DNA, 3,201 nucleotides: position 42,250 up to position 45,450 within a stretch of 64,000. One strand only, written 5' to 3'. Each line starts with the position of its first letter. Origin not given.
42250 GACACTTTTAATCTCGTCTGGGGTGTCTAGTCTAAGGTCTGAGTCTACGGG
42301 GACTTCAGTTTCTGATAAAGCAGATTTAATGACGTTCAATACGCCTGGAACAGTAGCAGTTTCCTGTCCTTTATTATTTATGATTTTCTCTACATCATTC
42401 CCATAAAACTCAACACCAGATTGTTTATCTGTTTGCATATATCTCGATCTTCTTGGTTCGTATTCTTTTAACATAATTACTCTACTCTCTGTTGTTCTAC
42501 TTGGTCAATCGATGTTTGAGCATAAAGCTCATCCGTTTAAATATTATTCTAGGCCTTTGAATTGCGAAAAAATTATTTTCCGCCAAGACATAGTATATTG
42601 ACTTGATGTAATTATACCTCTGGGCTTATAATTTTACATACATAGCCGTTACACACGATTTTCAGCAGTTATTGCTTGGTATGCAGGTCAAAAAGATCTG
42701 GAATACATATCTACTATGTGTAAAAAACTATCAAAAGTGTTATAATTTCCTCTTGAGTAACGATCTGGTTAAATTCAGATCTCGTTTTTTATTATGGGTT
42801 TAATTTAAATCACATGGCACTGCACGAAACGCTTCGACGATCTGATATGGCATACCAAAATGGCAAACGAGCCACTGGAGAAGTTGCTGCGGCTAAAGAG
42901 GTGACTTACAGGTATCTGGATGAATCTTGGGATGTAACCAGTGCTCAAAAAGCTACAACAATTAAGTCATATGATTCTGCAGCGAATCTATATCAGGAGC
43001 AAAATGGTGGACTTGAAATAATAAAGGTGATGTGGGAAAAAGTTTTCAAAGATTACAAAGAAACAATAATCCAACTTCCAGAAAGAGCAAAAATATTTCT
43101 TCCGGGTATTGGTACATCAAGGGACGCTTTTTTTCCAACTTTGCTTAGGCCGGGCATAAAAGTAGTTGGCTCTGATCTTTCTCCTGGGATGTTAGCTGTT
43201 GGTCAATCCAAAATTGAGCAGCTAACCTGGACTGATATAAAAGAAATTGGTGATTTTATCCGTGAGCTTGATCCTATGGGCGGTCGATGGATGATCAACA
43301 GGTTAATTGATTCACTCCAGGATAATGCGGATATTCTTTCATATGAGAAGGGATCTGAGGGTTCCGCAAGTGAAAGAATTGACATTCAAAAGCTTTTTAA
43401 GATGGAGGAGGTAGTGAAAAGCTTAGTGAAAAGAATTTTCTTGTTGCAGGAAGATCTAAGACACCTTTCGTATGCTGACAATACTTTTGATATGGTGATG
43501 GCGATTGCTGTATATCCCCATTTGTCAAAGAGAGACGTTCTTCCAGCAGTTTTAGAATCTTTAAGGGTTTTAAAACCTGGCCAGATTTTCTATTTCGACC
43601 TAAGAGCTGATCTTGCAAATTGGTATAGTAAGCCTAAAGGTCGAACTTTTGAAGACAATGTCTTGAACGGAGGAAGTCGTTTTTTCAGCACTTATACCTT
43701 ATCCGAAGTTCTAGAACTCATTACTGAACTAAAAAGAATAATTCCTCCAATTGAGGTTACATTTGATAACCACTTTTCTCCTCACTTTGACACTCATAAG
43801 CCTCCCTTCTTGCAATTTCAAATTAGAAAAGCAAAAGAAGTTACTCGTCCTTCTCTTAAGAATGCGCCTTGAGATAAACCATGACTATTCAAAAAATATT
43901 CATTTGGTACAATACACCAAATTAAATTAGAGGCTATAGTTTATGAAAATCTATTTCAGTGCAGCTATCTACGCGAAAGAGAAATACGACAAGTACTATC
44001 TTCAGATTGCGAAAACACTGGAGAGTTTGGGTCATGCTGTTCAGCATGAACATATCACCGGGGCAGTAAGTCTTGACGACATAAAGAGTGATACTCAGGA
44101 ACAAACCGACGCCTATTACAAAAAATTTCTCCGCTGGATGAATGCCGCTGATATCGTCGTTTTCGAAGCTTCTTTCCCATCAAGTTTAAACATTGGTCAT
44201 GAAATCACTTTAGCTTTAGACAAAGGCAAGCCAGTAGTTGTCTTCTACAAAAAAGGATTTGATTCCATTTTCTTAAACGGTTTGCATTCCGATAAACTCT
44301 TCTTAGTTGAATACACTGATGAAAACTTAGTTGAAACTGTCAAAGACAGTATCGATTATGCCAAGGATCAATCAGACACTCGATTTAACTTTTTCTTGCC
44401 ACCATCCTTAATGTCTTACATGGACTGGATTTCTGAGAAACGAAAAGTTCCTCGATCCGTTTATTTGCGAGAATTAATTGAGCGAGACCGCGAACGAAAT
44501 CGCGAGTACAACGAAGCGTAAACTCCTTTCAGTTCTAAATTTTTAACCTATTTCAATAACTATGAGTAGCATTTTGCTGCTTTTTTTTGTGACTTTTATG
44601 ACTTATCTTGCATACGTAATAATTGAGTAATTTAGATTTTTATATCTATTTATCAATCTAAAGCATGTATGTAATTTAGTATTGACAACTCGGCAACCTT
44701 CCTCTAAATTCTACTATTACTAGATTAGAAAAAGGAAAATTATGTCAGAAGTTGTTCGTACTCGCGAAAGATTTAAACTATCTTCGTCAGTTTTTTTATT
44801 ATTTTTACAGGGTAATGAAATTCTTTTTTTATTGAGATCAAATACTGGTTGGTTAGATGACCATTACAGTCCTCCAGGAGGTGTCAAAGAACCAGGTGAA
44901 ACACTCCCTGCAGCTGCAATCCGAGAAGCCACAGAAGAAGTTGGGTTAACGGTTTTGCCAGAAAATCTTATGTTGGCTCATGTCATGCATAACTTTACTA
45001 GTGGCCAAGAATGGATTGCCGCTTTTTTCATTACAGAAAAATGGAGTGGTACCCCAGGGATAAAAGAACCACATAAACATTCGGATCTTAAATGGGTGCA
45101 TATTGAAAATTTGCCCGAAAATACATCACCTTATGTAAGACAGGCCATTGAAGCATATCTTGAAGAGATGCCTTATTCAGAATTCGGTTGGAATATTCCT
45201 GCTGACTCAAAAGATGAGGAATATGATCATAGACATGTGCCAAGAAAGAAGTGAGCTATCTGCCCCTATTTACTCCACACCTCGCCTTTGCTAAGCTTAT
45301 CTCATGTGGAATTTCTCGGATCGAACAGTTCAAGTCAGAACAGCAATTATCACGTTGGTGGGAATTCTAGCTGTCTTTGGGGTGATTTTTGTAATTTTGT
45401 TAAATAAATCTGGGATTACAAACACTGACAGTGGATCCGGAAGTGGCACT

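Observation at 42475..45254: AT-flanked three-gene set: SAM methyltransferase, NDT/DNPH1-like-RHH fusion, Nudix hydrolase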

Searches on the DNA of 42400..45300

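Call 70: search_rna_families(source=window, start=42400, end=45300, threshold=evalue, max_evalue=1)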
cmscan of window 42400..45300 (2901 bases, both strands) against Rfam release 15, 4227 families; matches with E-value up to 1: 0.
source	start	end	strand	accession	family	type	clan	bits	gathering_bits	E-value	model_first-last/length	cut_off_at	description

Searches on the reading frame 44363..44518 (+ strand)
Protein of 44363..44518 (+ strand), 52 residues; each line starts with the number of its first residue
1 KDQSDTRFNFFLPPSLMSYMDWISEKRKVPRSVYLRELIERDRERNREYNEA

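Call 33: search_solved_structures(query=A3, max_evalue=10, show_alignments=4)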
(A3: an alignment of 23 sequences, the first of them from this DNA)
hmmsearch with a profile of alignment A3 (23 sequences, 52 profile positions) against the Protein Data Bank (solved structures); distinct sequences matched with E-value up to 10: 4.
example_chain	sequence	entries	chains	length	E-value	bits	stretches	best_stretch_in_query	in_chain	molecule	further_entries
7by2_A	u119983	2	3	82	0.1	15.4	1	13-49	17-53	CopG family transcriptional regulator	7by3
1v4b_A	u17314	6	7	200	1.5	11.7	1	8-25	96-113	NADH-azoreductase, FMN-dependent | Azo Reductase | FMN-dependent NADH-azoreductase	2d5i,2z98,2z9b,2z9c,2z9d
1tik_A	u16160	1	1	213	1.7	11.5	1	8-25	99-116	Acyl carrier protein phosphodiesterase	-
7n2x_A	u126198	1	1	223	1.8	11.4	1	8-25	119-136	FMN-dependent NADH:quinone oxidoreductase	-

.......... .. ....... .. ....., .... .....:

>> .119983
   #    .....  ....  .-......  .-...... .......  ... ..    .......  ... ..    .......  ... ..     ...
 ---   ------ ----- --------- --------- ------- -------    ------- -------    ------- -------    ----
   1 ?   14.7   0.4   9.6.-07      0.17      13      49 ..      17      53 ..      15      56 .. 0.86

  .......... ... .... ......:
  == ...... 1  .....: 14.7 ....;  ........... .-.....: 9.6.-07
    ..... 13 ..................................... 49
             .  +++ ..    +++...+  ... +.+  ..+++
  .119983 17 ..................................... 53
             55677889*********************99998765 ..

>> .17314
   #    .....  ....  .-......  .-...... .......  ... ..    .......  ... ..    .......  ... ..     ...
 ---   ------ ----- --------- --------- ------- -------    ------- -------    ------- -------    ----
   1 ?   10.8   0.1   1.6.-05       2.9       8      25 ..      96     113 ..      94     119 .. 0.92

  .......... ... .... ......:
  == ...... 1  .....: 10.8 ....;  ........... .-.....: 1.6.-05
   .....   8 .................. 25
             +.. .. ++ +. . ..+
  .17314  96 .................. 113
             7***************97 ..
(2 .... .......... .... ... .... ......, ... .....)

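Call 34: search_protein_families(library=pfam, alignment_id=A3, max_evalue=1)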
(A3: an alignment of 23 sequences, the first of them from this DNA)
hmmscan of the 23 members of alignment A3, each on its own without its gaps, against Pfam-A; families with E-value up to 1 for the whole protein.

A. member 1, seq(52 aa): 1 family
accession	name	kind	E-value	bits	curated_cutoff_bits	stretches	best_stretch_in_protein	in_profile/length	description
PF12651.13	RHH_3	-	0.00023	21.5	21.6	1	6-40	3-37/44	Ribbon-helix-helix domain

B. families by the number of members that match (of 23 scanned): 8 families
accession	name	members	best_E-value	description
PF12651.13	RHH_3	10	2.8e-05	Ribbon-helix-helix domain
PF22951.1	3HBD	3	0.02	Three-helical bundle domain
PF15919.11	HicB_lk_antitox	2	0.037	HicB_like antitoxin of bacterial toxin-antitoxin system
PF06636.16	DUF1157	1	0.021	Protein of unknown function (DUF1157)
PF07877.16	DUF1661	1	0.11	Protein of unknown function (DUF1661)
PF11654.13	NCE101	1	0.16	Non-classical export protein 1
PF03161.18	LAGLIDADG_2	1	0.18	LAGLIDADG DNA endonuclease family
PF04158.19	Sof1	1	0.21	Sof1-like domain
